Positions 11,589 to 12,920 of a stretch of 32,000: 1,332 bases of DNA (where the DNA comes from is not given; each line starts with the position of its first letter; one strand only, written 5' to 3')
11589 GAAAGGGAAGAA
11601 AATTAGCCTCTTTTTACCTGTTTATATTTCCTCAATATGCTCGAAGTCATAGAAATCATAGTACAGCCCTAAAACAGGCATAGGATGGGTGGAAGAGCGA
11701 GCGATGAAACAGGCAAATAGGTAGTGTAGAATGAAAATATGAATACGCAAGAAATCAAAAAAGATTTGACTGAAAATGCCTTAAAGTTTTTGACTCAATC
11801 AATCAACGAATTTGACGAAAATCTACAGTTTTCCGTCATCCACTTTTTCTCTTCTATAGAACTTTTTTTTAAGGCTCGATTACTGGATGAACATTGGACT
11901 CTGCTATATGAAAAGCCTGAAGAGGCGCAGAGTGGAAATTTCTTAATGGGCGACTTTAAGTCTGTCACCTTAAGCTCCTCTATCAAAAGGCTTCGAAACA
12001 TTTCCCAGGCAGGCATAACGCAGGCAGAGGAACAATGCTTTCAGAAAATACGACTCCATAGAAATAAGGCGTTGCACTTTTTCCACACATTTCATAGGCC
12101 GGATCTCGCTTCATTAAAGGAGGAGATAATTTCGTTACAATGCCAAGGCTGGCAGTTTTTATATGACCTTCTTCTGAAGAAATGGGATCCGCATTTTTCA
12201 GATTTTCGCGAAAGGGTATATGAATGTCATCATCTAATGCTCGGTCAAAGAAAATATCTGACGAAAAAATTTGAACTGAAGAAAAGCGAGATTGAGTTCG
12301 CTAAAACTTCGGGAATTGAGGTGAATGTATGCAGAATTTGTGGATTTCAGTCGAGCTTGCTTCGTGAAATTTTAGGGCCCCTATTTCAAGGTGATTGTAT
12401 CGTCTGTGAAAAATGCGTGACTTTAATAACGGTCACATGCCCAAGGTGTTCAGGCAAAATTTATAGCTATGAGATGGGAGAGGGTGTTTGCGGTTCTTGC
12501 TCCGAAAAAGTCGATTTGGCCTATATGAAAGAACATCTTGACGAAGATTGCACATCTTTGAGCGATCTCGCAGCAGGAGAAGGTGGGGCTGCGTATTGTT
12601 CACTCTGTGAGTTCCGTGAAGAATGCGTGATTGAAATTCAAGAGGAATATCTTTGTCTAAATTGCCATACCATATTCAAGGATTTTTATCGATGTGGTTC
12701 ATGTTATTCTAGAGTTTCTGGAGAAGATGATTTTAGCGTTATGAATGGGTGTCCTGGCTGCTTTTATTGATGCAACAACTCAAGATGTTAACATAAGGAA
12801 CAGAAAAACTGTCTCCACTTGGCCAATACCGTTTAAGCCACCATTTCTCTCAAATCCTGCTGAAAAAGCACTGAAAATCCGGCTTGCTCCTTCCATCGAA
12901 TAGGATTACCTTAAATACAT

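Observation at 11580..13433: AT-rich islet encoding an uncharacterised HEPN-like/multi-zinc-ribbon protein next to a ParE/RelE toxin-antitoxin pair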

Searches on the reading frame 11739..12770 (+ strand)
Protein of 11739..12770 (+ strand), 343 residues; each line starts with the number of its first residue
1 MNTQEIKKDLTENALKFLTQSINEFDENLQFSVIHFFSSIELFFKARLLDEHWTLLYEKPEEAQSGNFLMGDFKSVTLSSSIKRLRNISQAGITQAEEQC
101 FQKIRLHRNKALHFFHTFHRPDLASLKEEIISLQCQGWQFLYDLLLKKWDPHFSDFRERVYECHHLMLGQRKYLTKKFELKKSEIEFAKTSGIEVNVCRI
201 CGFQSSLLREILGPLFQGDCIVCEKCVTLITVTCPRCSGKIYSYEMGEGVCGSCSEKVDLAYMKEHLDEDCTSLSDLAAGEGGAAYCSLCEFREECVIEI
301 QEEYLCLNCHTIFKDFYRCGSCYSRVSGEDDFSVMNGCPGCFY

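Call 3: search_protein_families(library=pfam, proteins=[window:11739-12770:+], max_evalue=1)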
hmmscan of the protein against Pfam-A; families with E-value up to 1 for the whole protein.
window:11739-12770:+ (343 aa): 3 families
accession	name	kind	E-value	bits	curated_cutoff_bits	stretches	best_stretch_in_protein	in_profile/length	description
PF03854.20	zf-P11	-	0.0078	16.3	25.6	1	283-322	1-41/50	P-11 zinc finger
PF12190.13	amfpi-1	-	0.037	15.1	25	1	217-258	42-80/91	Fungal protease inhibitor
PF05715.19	zf-piccolo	-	0.096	13.5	30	1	285-311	30-56/60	Piccolo Zn-finger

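Call 4: search_protein_families(library=padloc, proteins=[window:11739-12770:+], max_evalue=1)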
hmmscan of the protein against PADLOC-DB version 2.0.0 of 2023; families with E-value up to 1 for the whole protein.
window:11739-12770:+ (343 aa): 3 families
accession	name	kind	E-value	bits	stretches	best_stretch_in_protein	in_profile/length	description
PDLC04162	HEC-08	-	3.2e-67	225.1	1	7-341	16-349/358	-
PDLC01688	DUF3644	-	5.2e-41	138.2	1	3-153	3-148/149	DUF3644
PDLC05059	PDC-S64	-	1.3e-08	32.2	1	7-157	3-151/339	-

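Call 5: search_protein_families(library=ncbifam, proteins=[window:11739-12770:+], max_evalue=1)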
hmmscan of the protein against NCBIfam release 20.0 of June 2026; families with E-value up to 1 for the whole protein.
window:11739-12770:+ (343 aa): 0 families

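Call 7: find_homologous_proteins(query=window:11739-12770:+, max_evalue=0.001)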
Query window:11739-12770:+ (343 aa): 14 proteins with E <= 0.001 among 1336 candidates.
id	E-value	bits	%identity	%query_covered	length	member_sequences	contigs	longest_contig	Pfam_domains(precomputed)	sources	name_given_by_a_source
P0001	4.9e-234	794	100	100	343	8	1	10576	-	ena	-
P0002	1.1e-127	444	56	100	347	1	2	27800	-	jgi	jgi:hypothetical protein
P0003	4.1e-66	241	34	99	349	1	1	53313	-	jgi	jgi:hypothetical protein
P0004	6.7e-65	237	38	99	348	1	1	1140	-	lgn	-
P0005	3.2e-56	209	36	99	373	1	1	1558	-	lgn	-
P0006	8.2e-54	201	34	97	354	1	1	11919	-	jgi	jgi:hypothetical protein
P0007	2.0e-51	193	33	97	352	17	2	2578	-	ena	-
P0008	6.3e-50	188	31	97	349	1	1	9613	-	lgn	-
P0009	1.6e-49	187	33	97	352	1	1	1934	-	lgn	-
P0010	7.7e-48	181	33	99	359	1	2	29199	-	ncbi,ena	-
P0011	1.4e-35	141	30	93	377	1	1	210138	-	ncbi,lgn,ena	-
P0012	7.4e-35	139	30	97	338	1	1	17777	-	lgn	-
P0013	7.1e-29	119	29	99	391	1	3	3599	-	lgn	-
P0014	1.8e-7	49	22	95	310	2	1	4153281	-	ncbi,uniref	ncbi:hypothetical protein [Chitinophaga japonensis]|uniref:hypothetical protein n=1 Tax=Chitinophaga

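Call 11: find_homologous_proteins(query=A1, max_evalue=0.001)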
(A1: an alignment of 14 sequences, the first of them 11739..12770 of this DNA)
Query A1 (14 sequences) (343 aa, profile of the alignment): 127 proteins with E <= 0.001 among 8000 candidates; the best 120 are listed.
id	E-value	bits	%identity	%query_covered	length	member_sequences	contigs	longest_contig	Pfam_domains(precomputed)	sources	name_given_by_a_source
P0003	7.4e-134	464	34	99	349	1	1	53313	-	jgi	jgi:hypothetical protein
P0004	6.4e-133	461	38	99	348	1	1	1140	-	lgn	-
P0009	1.4e-132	460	33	97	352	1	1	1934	-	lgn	-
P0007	1.7e-132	460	33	97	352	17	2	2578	-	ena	-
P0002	2.2e-127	443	56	100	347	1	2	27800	-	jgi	jgi:hypothetical protein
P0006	1.1e-124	434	34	97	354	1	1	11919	-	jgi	jgi:hypothetical protein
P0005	1.6e-124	434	36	99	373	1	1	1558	-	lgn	-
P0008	1.8e-124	433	31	97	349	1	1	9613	-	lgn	-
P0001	1.1e-122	428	100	100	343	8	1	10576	-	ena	-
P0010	4.4e-115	403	33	99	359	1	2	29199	-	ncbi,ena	-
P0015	1.8e-114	400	37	99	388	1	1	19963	-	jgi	jgi:rubrerythrin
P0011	1.6e-112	394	30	93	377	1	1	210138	-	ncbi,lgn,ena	-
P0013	7.5e-112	392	29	99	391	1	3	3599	-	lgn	-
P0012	4.2e-103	363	30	97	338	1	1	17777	-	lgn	-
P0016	8.5e-88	313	30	97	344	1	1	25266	-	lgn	-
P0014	4.6e-66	241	22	95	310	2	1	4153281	-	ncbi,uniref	ncbi:hypothetical protein [Chitinophaga japonensis]|uniref:hypothetical protein n=1 Tax=Chitinophaga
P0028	5.1e-48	182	25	98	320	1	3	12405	PF12358.14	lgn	-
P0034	1.5e-46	177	33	38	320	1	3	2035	PF12358.14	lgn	-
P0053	7.1e-40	155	28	58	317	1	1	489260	-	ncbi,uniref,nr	ncbi:hypothetical protein E2K98_12675 [Bacillus salipaludis]|uniref:Uncharacterized protein n=1 Tax=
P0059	8.3e-39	152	30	43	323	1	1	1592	PF12358.14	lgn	-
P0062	1.2e-38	151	25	73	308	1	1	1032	PF12358.14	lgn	-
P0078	2.3e-37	147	33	32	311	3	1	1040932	PF12358.14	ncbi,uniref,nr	ncbi:hypothetical protein [Paenibacillus lautus]|uniref:hypothetical protein n=1 Tax=Paenibacillus l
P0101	2.9e-33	133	24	99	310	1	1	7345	PF12358.14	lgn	-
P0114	6.8e-30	122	35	33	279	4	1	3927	PF12358.14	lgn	-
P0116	1.1e-28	118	27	31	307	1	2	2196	PF12358.14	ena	-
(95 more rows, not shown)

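Call 13: find_encoding_contigs(protein=P0001, flank=10000, max_places=4)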
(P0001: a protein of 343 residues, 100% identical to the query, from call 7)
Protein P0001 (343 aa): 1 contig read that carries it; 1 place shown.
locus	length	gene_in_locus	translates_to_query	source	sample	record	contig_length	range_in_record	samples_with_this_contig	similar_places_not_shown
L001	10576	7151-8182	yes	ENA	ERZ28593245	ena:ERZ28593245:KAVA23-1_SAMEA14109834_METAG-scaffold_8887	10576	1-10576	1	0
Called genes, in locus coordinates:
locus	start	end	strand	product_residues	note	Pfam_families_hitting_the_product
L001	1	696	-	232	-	?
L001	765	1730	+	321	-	PF01073:3Beta_HSD, PF01370:Epimerase, PF02719:Polysacc_synt_2, PF04321:RmlD_sub_bind, PF07993:NAD_binding_4, PF13460:NAD_binding_10 (weak), PF16363:GDP_Man_Dehyd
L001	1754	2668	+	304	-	PF00551:Formyl_trans_N, PF02911:Formyl_trans_C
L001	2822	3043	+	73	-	-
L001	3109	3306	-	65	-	PF01258:zf-dskA_traR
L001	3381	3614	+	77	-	-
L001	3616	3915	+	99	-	-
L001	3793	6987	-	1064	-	PF00133:tRNA-synt_1, PF09334:tRNA-synt_1g (faint), PF08264:Anticodon_1, PF19302:DUF5915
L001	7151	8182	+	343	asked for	-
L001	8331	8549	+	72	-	PF09720:Unstab_antitox (weak)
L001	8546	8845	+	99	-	-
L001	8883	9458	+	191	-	-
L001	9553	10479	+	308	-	PF01075:Glyco_transf_9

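Call 15: find_encoding_contigs(protein=P0002, flank=10000, max_places=2)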
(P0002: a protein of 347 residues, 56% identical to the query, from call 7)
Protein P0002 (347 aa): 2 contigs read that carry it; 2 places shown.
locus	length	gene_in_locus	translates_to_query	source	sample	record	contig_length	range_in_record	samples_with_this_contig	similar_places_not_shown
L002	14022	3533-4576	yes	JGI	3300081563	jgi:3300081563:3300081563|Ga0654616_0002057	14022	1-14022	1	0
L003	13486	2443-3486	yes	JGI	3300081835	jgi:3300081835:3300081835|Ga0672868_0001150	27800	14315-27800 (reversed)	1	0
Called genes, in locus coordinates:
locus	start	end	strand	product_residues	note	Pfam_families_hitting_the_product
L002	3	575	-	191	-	?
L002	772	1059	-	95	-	-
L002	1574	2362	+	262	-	PF18144:SMODS (weak)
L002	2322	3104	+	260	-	PF20247:DUF6602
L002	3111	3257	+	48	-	-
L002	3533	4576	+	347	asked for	-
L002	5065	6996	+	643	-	PF22842:Pel9A-like_beta_helix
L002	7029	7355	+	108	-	-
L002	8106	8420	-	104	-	PF21716:dnstrm_HI1420, PF01381:HTH_3 (weak)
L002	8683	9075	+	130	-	-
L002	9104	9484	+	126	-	-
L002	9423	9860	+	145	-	-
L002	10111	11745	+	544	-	PF01381:HTH_3, PF12844:HTH_19, PF13560:HTH_31 (weak)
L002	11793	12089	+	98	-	-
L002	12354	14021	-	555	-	?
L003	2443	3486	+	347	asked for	-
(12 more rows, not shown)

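Call 16: find_encoding_contigs(protein=P0003, flank=10000, max_places=2)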
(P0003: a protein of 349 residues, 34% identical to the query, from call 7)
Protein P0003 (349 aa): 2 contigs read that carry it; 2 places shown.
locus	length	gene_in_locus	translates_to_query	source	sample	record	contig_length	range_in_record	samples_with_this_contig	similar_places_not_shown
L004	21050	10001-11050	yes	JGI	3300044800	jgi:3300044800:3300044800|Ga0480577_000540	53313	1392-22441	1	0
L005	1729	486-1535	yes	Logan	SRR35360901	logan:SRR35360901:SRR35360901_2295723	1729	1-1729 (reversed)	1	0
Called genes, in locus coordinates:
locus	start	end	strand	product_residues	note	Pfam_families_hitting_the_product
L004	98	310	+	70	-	-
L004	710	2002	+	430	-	PF13676:TIR_2, PF00215:OMPdecase, PF00218:IGPS (weak)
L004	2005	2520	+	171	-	PF00583:Acetyltransf_1, PF13508:Acetyltransf_7 (weak)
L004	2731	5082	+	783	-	-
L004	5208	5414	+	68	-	-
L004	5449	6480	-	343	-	-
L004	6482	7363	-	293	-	-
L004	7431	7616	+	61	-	-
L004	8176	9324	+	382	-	-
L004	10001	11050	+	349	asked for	-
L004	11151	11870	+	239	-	PF08378:NERD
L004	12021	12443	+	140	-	-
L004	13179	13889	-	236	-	-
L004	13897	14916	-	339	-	PF02504:FA_synthesis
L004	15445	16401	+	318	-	PF00497:SBP_bac_3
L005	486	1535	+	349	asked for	-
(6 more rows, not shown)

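Call 17: find_encoding_contigs(protein=P0011, flank=10000, max_places=2)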
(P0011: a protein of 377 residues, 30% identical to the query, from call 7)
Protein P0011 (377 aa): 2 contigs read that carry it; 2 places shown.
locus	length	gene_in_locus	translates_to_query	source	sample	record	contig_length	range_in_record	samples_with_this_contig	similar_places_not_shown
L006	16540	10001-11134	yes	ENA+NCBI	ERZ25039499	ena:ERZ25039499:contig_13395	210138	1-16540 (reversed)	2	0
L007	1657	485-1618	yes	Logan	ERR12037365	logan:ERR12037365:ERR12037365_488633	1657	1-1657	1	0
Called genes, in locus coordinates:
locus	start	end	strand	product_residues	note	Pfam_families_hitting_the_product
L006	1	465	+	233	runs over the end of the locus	PF01497:Peripla_BP_2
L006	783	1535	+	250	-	PF01032:FecCD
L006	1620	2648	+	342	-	PF01032:FecCD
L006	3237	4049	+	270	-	PF13476:AAA_23 (weak), PF00005:ABC_tran, PF02463:SMC_N (faint), PF13304:AAA_21 (weak)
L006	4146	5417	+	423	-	PF01053:Cys_Met_Meta_PP, PF00155:Aminotran_1_2, PF01041:DegT_DnrJ_EryC1, PF00266:Aminotran_5 (weak)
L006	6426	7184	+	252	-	PF00497:SBP_bac_3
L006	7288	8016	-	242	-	PF01432:Peptidase_M3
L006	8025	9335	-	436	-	PF19310:TOP_N, PF01432:Peptidase_M3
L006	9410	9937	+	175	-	PF21711:DCTN5, PF00132:Hexapep (weak), PF25087:GMPPB_C (faint), PF14602:Hexapep_2 (faint), PF25084:LbH_EIF2B (weak), PF00132:Hexapep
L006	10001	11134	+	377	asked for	-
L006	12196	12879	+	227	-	-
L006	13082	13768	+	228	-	PF04367:DUF502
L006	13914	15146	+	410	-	PF02492:cobW, PF07683:CobW_C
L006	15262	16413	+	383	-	PF05651:Diacid_rec, PF17853:GGDEF_2, PF13556:HTH_30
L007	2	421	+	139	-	?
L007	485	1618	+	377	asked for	-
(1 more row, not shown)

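Call 22: search_protein_representatives(alignment_id=A1)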
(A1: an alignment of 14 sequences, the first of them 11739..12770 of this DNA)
Query: 14 sequences, 348 profile positions. Proteins with E-value up to 0.001 (for the whole library): 2483; up to 1e-10: 1768; up to 1e-30: 800. The best 150 are listed.
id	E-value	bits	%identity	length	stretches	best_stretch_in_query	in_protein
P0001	3.5e-123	427.5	-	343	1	1-339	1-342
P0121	2.7e-121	421.2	-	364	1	2-346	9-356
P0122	1.3e-119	415.7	-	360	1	3-346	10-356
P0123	1.8e-117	408.7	-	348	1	1-344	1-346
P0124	6.1e-117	406.9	-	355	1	2-345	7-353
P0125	2.3e-114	398.5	-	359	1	3-341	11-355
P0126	1.3e-113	396.0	-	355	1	7-345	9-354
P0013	2.4e-112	391.8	-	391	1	2-347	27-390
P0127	2.1e-111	388.8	-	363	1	3-347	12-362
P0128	3.7e-111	387.9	-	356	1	3-341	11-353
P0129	5.1e-111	387.5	-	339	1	6-341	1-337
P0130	1.0e-110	386.5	-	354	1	3-346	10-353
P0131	1.5e-110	385.9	-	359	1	4-347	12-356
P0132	6.3e-110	383.9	-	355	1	1-343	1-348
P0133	6.4e-110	383.9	-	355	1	4-345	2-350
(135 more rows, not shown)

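Call 26: predict_structure(alignment_id=A2)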
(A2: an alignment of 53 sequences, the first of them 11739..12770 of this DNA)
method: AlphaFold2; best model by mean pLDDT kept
length: 343 residues; sequences in the alignment: 53
mean_pLDDT: 92.4   pTM: 0.85
mean pLDDT of the five models: 92.4, 91.7, 91.3, 91.3, 90.4
residues with pLDDT >= 90: 280; 70-90: 39; 50-70: 24; < 50: 0
segments of 3 or more residues with pLDDT < 50: none
pLDDT, mean of each block of 10 residues (from residue 1): 96 98 95 98 98 98 97 97 95 94 96 76 88 96 97 98 97 95 97 97 98 97 97 97 95 97 91 64 86 91 95 91 84 65 68
secondary structure, 60 per line:
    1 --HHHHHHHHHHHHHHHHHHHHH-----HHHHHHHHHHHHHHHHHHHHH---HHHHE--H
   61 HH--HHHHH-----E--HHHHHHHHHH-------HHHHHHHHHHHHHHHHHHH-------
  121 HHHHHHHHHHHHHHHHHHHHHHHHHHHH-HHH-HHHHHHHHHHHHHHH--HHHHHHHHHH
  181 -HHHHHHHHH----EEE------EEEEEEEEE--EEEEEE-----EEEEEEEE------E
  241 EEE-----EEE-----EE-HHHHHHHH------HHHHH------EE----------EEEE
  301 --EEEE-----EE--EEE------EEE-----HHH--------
elements in order: H3-23 H29-49 H53-56 H65-69 H78-87 H95-113 H121-148 H154-168 H171-180 H182-190 E195-197 E204-212 E215-220 E226-233 E240-243 E249-251 H260-267 H274-278 E297-300 E303-306 E316-318 E325-327

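Call 30: fold_search(model_id=the predicted structure, library=pdb)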
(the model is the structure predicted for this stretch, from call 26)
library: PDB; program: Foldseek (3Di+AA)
matches with E <= 10: 117; with E <= 0.001: 0
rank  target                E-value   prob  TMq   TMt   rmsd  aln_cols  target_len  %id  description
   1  7lby_A                1.4e+00  0.04  0.14  0.08  17.9       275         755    8  Bacterial cellulose synthase BcsB with polyalanine BcsA model (released 2021-03-24)
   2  5ecf_J                1.5e+00  0.08  0.12  0.23  13.2       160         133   13  Ligand binding domain 1 of Penicillium marneffei MP1 protein complexed with arachidonic acids (released 2016-10-19)
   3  2z0q                  1.7e+00  0.04  0.13  0.13  17.6       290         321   11  Crystal structure of DH-PH domain of RhoGEF3(Xpln) (released 2008-05-13)
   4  9uy3_R                1.8e+00  0.09  0.16  0.19  19.1       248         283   14  Anamorelin bound growth hormone secretagogue receptor in complex with Gq (released 2025-07-02)
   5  2hsb                  2.0e+00  0.66  0.27  0.61   5.7       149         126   13  Crystal structure of a hepn domain containing protein (af_0298) from archaeoglobus fulgidus at 1.95 A resolution (released 2006-08-15)
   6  3qhe_A                2.1e+00  0.06  0.12  0.13  15.4       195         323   15  Crystal structure of the complex between the armadillo repeat domain of adenomatous polyposis coli and the tyrosine-ri (released 2011-11-02)
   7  5koa_A                2.2e+00  0.02  0.11  0.15  21.0       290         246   10  Structure of Escherichia coli ZapD bound to the C-terminal tail of FtsZ (released 2017-01-25)
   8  4yjl_C                2.3e+00  0.06  0.12  0.12  15.1       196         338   15  Crystal structure of APC-ARM in complexed with Amer1-A2 (released 2016-03-09)
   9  6lh1                  2.5e+00  0.06  0.14  0.15  18.7       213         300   10  Crystal structure of a cysteine-pair mutant (Y113C-P190C) of a bacterial bile acid transporter trapped in an outward-fac (released 2020-12-09)
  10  5ecf_B                2.7e+00  0.06  0.15  0.25  13.2       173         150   12  Ligand binding domain 1 of Penicillium marneffei MP1 protein complexed with arachidonic acids (released 2016-10-19)
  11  7bxo_D                3.0e+00  0.20  0.22  0.45   7.1       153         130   14  Crystal structure of the toxin-antitoxin with AMP-PNP (released 2020-09-30)
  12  7lma_A                3.0e+00  0.07  0.16  0.07  15.2       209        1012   14  Tetrahymena telomerase T3D2 structure at 3.3 Angstrom (released 2021-05-12)
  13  5dko                  3.0e+00  0.02  0.12  0.15  21.1       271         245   12  The structure of Escherichia coli ZapD (released 2016-04-13)
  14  5ecf_A                3.2e+00  0.06  0.15  0.23  13.1       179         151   12  Ligand binding domain 1 of Penicillium marneffei MP1 protein complexed with arachidonic acids (released 2016-10-19)
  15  6o6f_A                3.2e+00  0.04  0.13  0.24  12.9       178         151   13  Co-crystal structure of Mcl1 with inhibitor (released 2019-05-15)
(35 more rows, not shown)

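Call 31: search_protein_families(library=pfam, alignment_id=A2, max_evalue=0.01)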
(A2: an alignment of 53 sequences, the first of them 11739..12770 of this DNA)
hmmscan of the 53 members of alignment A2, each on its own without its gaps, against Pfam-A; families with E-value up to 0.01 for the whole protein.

A. member 1, window:11739-12770:+ (343 aa): 1 family
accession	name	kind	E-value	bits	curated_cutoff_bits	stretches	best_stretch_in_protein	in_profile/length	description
PF03854.20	zf-P11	-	0.0078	16.3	25.6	1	283-322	1-41/50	P-11 zinc finger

B. families by the number of members that match (of 53 scanned): 26 families (the first 25 are shown)
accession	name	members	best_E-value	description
PF12358.13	DUF3644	14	4.7e-06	Domain of unknown function (DUF3644)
PF18912.6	DZR_2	10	2.2e-06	Double zinc ribbon domain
PF07191.17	Zn_ribbon_6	5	0.0038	Double zinc ribbon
PF08271.17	Zn_Ribbon_TF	4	0.0002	TFIIB zinc-binding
PF01155.25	HypA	4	0.00083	Hydrogenase/urease nickel incorporation, metallochaperone, hypA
PF17032.10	Zn_ribbon_15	2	0.00027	zinc-ribbon family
PF12773.13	DZR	2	0.0006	Double zinc ribbon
PF02591.20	Zn_ribbon_9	2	0.00065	C4-type zinc ribbon domain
PF03854.20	zf-P11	2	0.0078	P-11 zinc finger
PF08063.17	Zn_ribbon_PADR1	1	0.00026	PADR1 domain, zinc ribbon fold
PF08792.16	A2L_zn_ribbon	1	0.00027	A2L zinc ribbon domain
PF02150.21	Zn_ribbon_RPB9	1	0.00085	RNA polymerases M/15 Kd subunit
PF14446.12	Prok-RING_1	1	0.00088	Prokaryotic RING finger family 1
PF08274.17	Zn_Ribbon_YjdM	1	0.0014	PhnA Zinc-Ribbon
PF03966.22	Trm112p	1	0.0029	Trm112p-like protein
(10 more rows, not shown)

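Call 32: search_solved_structures(query=A2, max_evalue=10, show_alignments=2)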
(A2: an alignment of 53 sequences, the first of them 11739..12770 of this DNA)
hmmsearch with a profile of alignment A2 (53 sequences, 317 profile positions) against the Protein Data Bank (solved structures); distinct sequences matched with E-value up to 10: 94 (the best 60 are shown).
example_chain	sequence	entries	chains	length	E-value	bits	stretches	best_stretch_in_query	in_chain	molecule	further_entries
3qqc_A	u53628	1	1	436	0.0016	20.9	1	191-238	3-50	DNA-directed RNA polymerase subunit b, DNA-directed RNA polymerase subunit a', DNA-directe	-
2m1s_A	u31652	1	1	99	0.0035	19.8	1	245-295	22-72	RING finger protein Z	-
7ela_B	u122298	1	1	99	0.0065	18.9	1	245-294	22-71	RING finger protein Z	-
7ckl_B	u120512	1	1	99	0.0066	18.9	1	245-294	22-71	RING finger protein Z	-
7d38_A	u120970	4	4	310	0.013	17.9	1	90-221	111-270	Cd1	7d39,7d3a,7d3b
1qxf_A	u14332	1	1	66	0.026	16.9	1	194-236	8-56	30S RIBOSOMAL PROTEIN S27E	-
9fhl_P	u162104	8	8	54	0.027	16.8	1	245-280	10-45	Small ribosomal subunit protein uS14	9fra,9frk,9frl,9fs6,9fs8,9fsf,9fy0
5fj8_I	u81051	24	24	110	0.039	16.3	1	195-281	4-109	DNA-DIRECTED RNA POLYMERASE III SUBUNIT RPC10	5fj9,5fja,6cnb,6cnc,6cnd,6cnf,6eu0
5it7_f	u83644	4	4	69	0.041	16.2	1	223-281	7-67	Ubiquitin-40S ribosomal protein S27a | Ribosomal protein eS31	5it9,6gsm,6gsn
5trb_A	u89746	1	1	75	0.048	16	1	246-298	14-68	E3 ubiquitin-protein ligase BRE1A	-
9o17_AR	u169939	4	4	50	0.072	15.4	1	250-280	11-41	Small ribosomal subunit protein uS14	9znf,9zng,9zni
36ro_B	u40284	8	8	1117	0.076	15.4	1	183-238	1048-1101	DNA-directed RNA polymerase subunit beta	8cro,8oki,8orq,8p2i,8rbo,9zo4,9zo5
4qiw_B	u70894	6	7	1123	0.078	15.3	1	183-238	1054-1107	DNA-directed RNA polymerase | DNA-directed RNA polymerase subunit beta | DNA-directed RNA polymerase subunit B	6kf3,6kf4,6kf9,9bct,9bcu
5xxb_i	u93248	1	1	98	0.11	14.9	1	267-299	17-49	Ribosomal protein eL37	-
9o17_AX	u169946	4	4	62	0.11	14.9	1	190-222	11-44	Small ribosomal subunit protein eS27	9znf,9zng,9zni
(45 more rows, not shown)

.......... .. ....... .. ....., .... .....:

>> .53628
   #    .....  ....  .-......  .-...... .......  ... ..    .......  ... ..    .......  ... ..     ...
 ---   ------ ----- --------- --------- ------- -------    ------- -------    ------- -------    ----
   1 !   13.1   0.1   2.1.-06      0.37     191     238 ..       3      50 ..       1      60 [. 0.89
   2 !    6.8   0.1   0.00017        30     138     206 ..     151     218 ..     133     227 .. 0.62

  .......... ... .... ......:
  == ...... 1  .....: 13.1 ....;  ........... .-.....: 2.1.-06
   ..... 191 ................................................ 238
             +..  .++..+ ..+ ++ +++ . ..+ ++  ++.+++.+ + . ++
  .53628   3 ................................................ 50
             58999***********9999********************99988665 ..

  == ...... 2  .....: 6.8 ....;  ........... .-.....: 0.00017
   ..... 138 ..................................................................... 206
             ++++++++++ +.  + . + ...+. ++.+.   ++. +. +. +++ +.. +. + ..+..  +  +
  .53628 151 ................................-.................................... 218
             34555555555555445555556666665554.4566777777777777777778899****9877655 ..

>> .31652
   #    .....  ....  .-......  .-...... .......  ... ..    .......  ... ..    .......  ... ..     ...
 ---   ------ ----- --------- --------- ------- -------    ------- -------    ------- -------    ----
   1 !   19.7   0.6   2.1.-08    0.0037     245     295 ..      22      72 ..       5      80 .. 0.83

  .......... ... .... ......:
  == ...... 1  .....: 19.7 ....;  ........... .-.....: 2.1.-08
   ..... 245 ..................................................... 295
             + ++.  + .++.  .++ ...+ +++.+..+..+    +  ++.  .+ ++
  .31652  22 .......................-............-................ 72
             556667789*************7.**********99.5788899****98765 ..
